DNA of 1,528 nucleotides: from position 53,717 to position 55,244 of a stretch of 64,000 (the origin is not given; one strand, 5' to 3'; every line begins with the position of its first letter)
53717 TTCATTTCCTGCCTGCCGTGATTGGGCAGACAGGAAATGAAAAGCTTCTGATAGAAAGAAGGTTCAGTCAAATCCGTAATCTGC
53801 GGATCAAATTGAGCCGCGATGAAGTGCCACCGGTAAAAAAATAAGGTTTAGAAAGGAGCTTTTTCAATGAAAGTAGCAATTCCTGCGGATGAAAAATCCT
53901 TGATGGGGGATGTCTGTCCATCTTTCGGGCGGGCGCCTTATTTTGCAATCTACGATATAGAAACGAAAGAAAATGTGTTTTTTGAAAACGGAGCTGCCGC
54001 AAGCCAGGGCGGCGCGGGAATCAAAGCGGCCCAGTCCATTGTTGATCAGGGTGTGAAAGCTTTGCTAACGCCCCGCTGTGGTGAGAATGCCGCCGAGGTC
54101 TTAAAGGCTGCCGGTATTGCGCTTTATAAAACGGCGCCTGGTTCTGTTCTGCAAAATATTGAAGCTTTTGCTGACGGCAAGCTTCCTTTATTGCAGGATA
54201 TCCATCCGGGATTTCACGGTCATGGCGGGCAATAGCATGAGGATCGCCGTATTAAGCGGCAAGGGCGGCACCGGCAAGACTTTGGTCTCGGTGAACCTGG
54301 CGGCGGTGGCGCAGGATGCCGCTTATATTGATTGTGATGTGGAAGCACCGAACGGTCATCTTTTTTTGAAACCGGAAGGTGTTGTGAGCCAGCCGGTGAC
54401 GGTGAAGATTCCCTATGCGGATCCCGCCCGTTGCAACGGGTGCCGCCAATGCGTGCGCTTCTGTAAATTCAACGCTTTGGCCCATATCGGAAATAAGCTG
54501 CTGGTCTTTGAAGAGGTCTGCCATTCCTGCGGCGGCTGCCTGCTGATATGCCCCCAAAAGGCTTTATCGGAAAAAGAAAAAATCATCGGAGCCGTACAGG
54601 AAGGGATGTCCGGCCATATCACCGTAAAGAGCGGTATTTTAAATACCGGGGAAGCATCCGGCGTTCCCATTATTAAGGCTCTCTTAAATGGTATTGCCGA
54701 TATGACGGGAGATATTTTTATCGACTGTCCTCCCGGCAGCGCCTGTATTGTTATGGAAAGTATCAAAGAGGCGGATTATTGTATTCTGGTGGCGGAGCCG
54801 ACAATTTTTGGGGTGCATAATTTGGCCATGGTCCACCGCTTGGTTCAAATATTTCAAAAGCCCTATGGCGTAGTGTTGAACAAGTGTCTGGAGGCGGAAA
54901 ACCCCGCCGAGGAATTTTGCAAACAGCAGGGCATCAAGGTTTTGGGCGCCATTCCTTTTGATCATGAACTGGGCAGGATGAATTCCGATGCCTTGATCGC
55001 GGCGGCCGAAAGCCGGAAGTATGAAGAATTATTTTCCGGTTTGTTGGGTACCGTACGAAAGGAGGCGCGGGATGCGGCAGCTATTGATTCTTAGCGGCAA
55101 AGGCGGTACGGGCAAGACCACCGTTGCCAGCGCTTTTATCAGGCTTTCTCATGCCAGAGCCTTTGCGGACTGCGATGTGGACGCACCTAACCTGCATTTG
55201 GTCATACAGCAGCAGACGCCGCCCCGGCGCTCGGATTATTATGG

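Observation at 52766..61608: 14-gene co-directional cluster of Fe-S/metallocofactor-handling proteins of unknown pathway, adjacent to a [NiFe] hydrogenase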

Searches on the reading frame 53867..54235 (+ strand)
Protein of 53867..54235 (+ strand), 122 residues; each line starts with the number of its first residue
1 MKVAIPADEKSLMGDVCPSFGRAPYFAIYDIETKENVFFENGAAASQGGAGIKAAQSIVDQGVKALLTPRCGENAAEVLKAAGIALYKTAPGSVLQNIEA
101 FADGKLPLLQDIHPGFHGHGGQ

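Call 3: search_protein_families(library=pfam, proteins=[window:53867-54235:+], max_evalue=0.01)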
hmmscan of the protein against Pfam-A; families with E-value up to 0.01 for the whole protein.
window:53867-54235:+ (122 aa): 1 family
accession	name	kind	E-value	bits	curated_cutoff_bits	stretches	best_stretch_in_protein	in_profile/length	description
PF02579.22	Nitro_FeMo-Co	-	5.2e-24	84.8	26.3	1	15-102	4-93/94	Dinitrogenase iron-molybdenum cofactor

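Call 5: search_protein_families(library=ncbifam, proteins=[window:53867-54235:+], max_evalue=0.001)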
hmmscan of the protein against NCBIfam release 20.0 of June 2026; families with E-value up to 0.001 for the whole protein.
window:53867-54235:+ (122 aa): 1 family
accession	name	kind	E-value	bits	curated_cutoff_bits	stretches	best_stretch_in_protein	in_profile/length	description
NF041136.1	MrpORP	equivalog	6.7e-06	25.6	450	1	1-101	265-360/365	iron-sulfur cluster carrier protein MrpORP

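Call 26: search_solved_structures(query=window:53867-54235:+, max_evalue=0.01, show_alignments=2)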
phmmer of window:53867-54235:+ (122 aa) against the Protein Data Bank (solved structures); distinct sequences matched with E-value up to 0.01: 6.
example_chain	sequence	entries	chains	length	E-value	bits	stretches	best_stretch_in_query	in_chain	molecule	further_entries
1rdu_A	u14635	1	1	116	3e-19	72.5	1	2-109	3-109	conserved hypothetical protein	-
1eo1_A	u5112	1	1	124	4.3e-19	72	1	1-110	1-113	HYPOTHETICAL PROTEIN MTH1175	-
2wfb_A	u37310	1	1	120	4e-14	56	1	2-109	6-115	PUTATIVE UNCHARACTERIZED PROTEIN ORP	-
2yx6_A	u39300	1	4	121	7.6e-09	39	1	1-109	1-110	Hypothetical protein PH0822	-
1t3v_A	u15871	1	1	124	1.8e-05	28.1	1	2-115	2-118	conserved hypothetical protein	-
1o13_A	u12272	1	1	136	2.5e-05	27.6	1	2-114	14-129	probable NifB protein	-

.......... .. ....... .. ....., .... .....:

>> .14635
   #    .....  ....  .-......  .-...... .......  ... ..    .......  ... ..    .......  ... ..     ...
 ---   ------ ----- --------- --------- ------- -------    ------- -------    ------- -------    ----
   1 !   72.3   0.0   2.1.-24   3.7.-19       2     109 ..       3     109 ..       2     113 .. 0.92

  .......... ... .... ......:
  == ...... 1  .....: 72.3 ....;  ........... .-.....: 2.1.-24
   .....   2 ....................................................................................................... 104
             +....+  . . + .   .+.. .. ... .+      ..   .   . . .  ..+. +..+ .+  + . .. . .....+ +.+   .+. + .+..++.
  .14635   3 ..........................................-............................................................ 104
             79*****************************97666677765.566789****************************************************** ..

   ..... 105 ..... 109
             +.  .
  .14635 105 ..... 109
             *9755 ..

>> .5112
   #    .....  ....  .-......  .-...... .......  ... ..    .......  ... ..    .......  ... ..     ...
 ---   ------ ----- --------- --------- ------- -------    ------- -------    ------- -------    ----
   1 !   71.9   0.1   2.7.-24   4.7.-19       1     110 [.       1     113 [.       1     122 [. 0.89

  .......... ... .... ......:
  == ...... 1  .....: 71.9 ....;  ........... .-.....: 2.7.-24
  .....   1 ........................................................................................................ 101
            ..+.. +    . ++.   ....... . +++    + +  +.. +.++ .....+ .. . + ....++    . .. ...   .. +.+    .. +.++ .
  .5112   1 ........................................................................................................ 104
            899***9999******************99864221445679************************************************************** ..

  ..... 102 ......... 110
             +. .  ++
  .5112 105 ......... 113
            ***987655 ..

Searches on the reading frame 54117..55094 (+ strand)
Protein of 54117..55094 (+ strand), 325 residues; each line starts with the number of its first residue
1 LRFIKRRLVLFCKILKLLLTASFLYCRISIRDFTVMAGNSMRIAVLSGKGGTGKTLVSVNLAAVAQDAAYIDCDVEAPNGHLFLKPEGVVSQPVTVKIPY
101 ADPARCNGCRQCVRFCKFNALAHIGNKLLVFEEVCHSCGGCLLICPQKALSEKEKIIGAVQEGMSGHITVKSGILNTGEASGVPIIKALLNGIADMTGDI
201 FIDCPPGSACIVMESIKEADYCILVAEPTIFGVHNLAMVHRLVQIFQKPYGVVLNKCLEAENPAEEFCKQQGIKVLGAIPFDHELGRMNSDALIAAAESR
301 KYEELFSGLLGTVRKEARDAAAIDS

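Call 3: search_protein_families(library=pfam, proteins=[window:54117-55094:+], max_evalue=0.01)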
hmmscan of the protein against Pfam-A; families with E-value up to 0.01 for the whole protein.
window:54117-55094:+ (325 aa): 15 families
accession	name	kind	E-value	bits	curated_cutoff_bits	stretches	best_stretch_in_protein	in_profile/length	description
PF01656.29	CbiA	-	6.3e-13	49.2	25.4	1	43-288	1-118/125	CobQ/CobB/MinD/ParA nucleotide binding domain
PF10609.15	ParA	-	9.9e-10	38.7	27.1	1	42-78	5-45/246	NUBPL iron-transfer P-loop NTPase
PF00037.32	Fer4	-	1.5e-09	37.7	21.1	2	100-121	2-23/24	4Fe-4S binding domain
PF13614.12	AAA_31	-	7.8e-09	36.1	27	1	185-249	106-170/177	AAA domain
PF12837.12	Fer4_6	-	4.4e-08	33.1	25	1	99-121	2-24/24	4Fe-4S binding domain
PF12838.12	Fer4_7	-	2.7e-07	31.4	27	1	73-120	8-52/52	4Fe-4S dicluster domain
PF13237.11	Fer4_10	-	2.3e-06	27.8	25.5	1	99-146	2-53/53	4Fe-4S dicluster domain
PF13187.11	Fer4_9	-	2.5e-06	27.9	27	1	105-149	1-51/52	4Fe-4S dicluster domain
PF13484.11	Fer4_16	-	1.7e-05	26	30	1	135-155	2-22/66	4Fe-4S double cluster binding domain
PF12797.12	Fer4_2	-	2.6e-05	24.3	24.5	1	98-117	2-21/22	4Fe-4S binding domain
PF12800.12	Fer4_4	-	5e-05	23.7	24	0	103-118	1-16/17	4Fe-4S binding domain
PF14697.11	Fer4_21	-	8.5e-05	23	35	1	102-148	4-55/59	4Fe-4S dicluster domain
PF13500.12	AAA_26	-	0.00041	20.7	27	1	248-288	158-197/198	AAA domain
PF25160.1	LdpA_Fe-S-bd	-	0.00042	20.5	27.6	1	103-153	2-46/49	LdpA Fe-S cluster-binding domain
PF13183.11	Fer4_8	-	0.0023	18.8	27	0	101-119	49-67/68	4Fe-4S dicluster domain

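Call 5: search_protein_families(library=ncbifam, proteins=[window:54249-55094:+], max_evalue=0.001)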
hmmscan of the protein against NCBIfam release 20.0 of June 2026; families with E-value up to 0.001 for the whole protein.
window:54249-55094:+ (281 aa): 38 families (the best 25 are shown)
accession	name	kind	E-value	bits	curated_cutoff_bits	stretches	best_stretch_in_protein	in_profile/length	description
TIGR01969.1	minD_arch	subfamily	1.4e-13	50.6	201.75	2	104-243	59-202/251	cell division ATPase MinD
NF040770.1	hetero_SS_HdrA2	exception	4.1e-08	31.8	1100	1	56-109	573-626/777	CoB-CoM heterodisulfide reductase HdrA2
NF038196.1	ferrodoxin_EFR1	subfamily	4.5e-08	33.4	75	1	60-111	184-234/242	EFR1 family ferrodoxin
NF041891.1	hdrA_Methbact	equivalog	5.6e-08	31.5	1300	1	54-133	566-638/762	ferredoxin:CoB-CoM heterodisulfide reductase subunit HdrA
NF041546.1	ParA_partition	equivalog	7.6e-08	32.1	180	0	145-221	69-150/203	ParA family partition ATPase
NF041136.1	MrpORP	equivalog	9.8e-08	31.7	450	0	1-35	10-48/365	iron-sulfur cluster carrier protein MrpORP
NF006221.0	PRK08348.1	subfamily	1.1e-07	31.6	124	1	51-117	36-103/136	NADH-plastoquinone oxidoreductase subunit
TIGR04041.1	activase_YjjW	hypoth_equivalog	1.3e-07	31.4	250.2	1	61-112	42-93/276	YjjW family glycine radical enzyme activase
NF043069.1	T4HPD_activ_SAM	equivalog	3.8e-07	29.8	425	1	48-106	40-97/299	trans-4-hydroxy-L-proline dehydratase activase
TIGR02700.1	flavo_MJ0208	hypoth_equivalog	4e-07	29.5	251.35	1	45-111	132-199/234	dihydromethanopterin reductase (acceptor)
TIGR02163.1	napH_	subfamily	2.8e-06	27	213.05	1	44-107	185-252/255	NapH/MauN family ferredoxin-type protein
NF040864.1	HgcB_ferredoxin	equivalog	3.2e-06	26.9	99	1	58-111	12-66/93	mercury methylation ferredoxin HgcB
TIGR01944.1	rnfB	subfamily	5e-06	26.2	68.7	1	53-109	106-163/190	RnfABCDGE type electron transport complex subunit B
NF042909.1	FMH_DH_FwdF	exception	5.8e-06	25.6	375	1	46-110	244-315/336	tungsten-dependent formylmethanofuran dehydrogenase subunit FwdF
NF005503.0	PRK07118.1-2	equivalog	8.1e-06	25.3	252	1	62-106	140-184/292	RnfABCDGE type electron transport complex subunit B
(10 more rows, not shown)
